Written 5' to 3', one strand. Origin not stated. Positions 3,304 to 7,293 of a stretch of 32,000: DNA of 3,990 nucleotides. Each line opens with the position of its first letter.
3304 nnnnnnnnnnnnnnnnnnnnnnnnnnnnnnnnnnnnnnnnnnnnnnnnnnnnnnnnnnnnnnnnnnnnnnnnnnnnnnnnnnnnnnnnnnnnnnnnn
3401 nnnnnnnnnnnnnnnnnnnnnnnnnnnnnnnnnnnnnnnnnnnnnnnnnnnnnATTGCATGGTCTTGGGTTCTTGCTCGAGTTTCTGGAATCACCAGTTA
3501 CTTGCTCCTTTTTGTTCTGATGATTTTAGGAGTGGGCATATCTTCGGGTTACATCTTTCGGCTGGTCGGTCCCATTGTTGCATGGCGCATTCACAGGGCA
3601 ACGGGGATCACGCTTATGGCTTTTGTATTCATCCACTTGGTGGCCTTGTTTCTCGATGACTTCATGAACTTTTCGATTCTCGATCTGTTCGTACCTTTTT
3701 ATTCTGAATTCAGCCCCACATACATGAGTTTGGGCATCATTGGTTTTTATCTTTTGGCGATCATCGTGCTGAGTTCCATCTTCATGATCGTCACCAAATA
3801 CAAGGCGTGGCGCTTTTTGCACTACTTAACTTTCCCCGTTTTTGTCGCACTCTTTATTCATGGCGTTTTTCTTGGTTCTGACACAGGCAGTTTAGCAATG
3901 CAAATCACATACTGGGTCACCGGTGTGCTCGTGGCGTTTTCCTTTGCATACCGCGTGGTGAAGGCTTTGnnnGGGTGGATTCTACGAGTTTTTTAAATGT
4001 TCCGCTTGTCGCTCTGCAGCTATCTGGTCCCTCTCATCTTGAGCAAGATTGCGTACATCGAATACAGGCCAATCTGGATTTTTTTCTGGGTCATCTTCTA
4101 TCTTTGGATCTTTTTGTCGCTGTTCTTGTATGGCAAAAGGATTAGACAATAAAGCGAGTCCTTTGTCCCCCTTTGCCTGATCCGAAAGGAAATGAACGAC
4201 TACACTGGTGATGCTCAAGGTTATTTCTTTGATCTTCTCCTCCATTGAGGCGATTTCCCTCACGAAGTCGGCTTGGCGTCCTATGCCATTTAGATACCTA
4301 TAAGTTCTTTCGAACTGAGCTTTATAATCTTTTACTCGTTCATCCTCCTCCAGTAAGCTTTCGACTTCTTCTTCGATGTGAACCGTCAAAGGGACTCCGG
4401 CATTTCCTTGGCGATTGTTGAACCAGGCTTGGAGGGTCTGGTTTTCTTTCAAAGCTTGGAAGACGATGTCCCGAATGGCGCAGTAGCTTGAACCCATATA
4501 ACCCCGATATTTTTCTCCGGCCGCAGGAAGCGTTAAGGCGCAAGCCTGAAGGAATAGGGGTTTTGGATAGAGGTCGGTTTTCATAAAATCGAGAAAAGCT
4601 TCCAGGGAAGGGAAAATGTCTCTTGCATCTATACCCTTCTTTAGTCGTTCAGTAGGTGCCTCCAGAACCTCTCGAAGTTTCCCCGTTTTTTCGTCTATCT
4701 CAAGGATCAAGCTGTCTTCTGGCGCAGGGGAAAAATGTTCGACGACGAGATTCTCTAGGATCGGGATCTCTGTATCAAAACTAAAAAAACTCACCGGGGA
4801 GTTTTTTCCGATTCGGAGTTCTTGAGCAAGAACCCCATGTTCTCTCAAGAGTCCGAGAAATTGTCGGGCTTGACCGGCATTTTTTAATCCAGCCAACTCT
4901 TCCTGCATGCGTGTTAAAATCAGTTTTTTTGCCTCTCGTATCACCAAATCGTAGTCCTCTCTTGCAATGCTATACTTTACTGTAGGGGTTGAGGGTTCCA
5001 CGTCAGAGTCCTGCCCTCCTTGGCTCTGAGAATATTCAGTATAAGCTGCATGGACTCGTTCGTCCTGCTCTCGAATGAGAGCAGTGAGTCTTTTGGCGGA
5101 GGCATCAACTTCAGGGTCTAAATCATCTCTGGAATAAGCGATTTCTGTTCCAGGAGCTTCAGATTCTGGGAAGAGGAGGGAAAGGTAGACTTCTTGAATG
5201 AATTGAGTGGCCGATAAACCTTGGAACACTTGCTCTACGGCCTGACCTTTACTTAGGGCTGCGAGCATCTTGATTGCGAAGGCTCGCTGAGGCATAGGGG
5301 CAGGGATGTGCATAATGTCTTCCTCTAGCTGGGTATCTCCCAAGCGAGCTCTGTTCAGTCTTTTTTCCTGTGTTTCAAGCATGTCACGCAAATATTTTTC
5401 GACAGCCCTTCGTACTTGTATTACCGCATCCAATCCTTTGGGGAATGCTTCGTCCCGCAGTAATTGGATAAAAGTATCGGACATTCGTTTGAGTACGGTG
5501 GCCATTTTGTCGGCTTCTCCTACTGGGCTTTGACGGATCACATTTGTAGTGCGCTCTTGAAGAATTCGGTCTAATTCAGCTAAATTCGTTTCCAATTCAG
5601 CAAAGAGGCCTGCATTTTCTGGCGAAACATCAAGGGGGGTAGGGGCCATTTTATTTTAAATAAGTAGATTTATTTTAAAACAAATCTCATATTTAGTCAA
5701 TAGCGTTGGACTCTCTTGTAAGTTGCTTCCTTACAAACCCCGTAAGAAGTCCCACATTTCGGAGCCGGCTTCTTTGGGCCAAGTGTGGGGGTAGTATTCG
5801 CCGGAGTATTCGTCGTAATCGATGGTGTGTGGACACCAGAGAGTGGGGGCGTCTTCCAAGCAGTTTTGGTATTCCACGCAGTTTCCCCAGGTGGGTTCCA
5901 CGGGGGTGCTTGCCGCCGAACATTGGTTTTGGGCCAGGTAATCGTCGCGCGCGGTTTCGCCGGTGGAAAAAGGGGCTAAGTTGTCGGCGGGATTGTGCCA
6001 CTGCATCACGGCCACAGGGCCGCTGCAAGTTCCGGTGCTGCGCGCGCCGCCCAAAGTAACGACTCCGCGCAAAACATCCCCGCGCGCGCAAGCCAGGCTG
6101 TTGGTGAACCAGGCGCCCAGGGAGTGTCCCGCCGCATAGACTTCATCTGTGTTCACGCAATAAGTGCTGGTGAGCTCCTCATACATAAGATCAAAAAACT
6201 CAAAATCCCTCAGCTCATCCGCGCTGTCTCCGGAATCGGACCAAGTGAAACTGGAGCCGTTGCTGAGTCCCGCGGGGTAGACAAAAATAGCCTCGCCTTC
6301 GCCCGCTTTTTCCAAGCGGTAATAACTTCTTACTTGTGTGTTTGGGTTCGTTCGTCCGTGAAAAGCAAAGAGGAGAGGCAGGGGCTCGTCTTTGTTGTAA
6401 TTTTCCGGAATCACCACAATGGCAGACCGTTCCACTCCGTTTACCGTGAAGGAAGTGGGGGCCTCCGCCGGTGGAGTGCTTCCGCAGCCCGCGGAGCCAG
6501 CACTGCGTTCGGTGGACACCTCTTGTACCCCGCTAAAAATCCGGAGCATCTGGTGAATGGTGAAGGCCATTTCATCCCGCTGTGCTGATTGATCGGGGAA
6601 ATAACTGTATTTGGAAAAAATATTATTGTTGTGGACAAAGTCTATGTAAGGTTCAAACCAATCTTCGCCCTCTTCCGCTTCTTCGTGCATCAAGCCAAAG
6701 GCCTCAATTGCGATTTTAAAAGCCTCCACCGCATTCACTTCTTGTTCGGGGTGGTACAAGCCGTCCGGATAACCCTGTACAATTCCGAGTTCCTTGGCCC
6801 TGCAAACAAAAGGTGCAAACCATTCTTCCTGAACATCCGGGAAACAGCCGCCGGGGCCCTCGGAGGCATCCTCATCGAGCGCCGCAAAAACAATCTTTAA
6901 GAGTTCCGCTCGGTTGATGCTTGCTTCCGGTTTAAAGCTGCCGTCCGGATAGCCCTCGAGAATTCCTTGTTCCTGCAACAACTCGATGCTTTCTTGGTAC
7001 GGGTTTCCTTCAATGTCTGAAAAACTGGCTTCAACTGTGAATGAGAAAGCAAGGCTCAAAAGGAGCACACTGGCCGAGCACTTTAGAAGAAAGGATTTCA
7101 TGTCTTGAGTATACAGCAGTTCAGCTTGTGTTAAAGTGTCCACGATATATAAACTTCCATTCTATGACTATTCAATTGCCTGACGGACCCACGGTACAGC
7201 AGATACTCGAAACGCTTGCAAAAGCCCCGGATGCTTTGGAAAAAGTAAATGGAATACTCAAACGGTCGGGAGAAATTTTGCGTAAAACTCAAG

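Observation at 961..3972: Split NOX-like transmembrane electron-transfer cluster: FNR-like reductase + acidic secreted protein + ApbE flavin transferase + bis-heme ferric-reductase-domain protein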

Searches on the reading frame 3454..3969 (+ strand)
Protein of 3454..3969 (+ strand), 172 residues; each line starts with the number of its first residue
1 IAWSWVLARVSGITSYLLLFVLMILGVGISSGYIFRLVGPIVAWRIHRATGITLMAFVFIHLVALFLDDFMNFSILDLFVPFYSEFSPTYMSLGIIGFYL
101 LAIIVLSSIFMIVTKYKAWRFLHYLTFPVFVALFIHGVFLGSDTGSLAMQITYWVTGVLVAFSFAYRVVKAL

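Call 30: find_related_loci(query=A3, collection=genome_contigs, flank=6000)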
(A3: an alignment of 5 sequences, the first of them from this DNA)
Query A3 (172 aa) in genome_contigs; peptide patterns used: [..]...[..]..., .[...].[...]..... (x = any residue, [..] = any of these).
56 stretches matched a pattern; 5 encode a relative of the query (tblastn E <= 1e-3); 5 distinct loci.
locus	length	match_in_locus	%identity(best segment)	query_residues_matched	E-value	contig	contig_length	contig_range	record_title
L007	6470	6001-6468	83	2-157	1e-80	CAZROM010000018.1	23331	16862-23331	MAG TPA_asm: uncultured Candidatus Peribacteria bacterium isolate SRP278252_co1_824 genome assembly, contig: NODE_3591_l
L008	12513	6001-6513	65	2-172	3e-75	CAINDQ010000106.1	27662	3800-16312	uncultured Candidatus Peregrinibacteria bacterium isolate Loclat_bin-10452 genome assembly, contig: bin-10452:106/159, w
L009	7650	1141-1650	65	1-170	3e-69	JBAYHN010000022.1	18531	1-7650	MAG: Candidatus Gracilibacteria bacterium isolate SO_2016_GW1_150 scaffold05151_OW334_2016, whole genome shotgun sequenc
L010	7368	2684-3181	52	3-168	1e-54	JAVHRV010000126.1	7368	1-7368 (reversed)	MAG: Patescibacteria group bacterium isolate WB02no5_39_7 NODE_8262_length_7368_cov_3.699713, whole genome shotgun seque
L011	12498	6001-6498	52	3-168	2e-53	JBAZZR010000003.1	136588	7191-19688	MAG: Patescibacteria group bacterium isolate SO_2017_GW3_20 scaffold_3_c1_OW296A_2017, whole genome shotgun sequence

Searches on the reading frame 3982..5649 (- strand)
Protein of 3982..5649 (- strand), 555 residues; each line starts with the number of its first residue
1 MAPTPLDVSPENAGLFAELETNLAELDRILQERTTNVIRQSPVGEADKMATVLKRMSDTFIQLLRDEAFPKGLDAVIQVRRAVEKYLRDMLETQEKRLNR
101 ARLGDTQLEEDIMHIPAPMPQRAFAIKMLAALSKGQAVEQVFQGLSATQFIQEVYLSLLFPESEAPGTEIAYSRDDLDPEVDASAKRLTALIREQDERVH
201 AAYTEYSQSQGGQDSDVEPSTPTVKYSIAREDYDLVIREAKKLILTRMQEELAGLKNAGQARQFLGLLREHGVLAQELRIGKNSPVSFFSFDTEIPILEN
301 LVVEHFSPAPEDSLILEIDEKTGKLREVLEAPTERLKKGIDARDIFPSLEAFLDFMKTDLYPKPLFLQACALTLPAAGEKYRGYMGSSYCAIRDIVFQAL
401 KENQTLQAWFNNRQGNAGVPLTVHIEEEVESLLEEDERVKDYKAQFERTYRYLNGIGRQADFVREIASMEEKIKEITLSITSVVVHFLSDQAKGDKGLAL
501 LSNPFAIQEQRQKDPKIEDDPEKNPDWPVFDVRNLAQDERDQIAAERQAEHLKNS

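Call 3: search_protein_families(library=pfam, proteins=[window:3982-5649:-], max_evalue=0.1)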
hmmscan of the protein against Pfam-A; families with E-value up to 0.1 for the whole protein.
window:3982-5649:- (555 aa): 1 family
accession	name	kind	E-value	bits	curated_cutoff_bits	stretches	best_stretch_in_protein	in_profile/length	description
PF16218.11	Peptidase_C101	-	0.016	15.1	27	1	386-472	46-132/265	Peptidase family C101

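Call 4: search_protein_families(library=ncbifam, proteins=[window:3982-5649:-], max_evalue=0.1)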
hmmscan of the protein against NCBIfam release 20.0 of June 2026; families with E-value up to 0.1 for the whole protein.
window:3982-5649:- (555 aa): 0 families

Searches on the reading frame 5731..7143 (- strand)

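Call 3: search_protein_families(library=pfam, proteins=[window:5731-7143:-], max_evalue=0.1)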
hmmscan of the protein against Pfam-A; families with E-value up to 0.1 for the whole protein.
window:5731-7143:- (470 aa): 4 families
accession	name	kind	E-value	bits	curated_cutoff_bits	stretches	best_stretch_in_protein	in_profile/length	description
PF00395.25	SLH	-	1.4e-20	73.4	20.8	2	40-81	1-43/44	S-layer homology domain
PF00756.26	Esterase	-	0.0031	17.8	22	1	238-346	7-128/251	Putative esterase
PF12697.13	Abhydrolase_6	-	0.0073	17.4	26.3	1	289-392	31-117/217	Alpha/beta hydrolase family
PF00326.27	Peptidase_S9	-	0.034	14.1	22.6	1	294-363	25-94/213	Prolyl oligopeptidase family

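Call 4: search_protein_families(library=ncbifam, proteins=[window:5731-7143:-], max_evalue=0.1)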
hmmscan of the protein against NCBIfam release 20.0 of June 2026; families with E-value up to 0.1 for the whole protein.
window:5731-7143:- (470 aa): 3 families
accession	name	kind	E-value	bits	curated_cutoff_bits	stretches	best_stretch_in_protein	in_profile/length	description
NF050058.1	e_dPHAscl_type1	hypoth_equivalog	5.1e-20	72.1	150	1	232-367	1-138/276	extracellular catalytic domain type 1 short-chain-length polyhydroxyalkanoate depolymerase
TIGR01840.1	esterase_phb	subfamily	1.2e-06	28.1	107.85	1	246-386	6-148/213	PHB depolymerase family esterase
NF033190.2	inl_like_NEAT_1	exception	0.00014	20.3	1275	1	37-113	639-716/754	NEAT domain-containing leucine-rich repeat protein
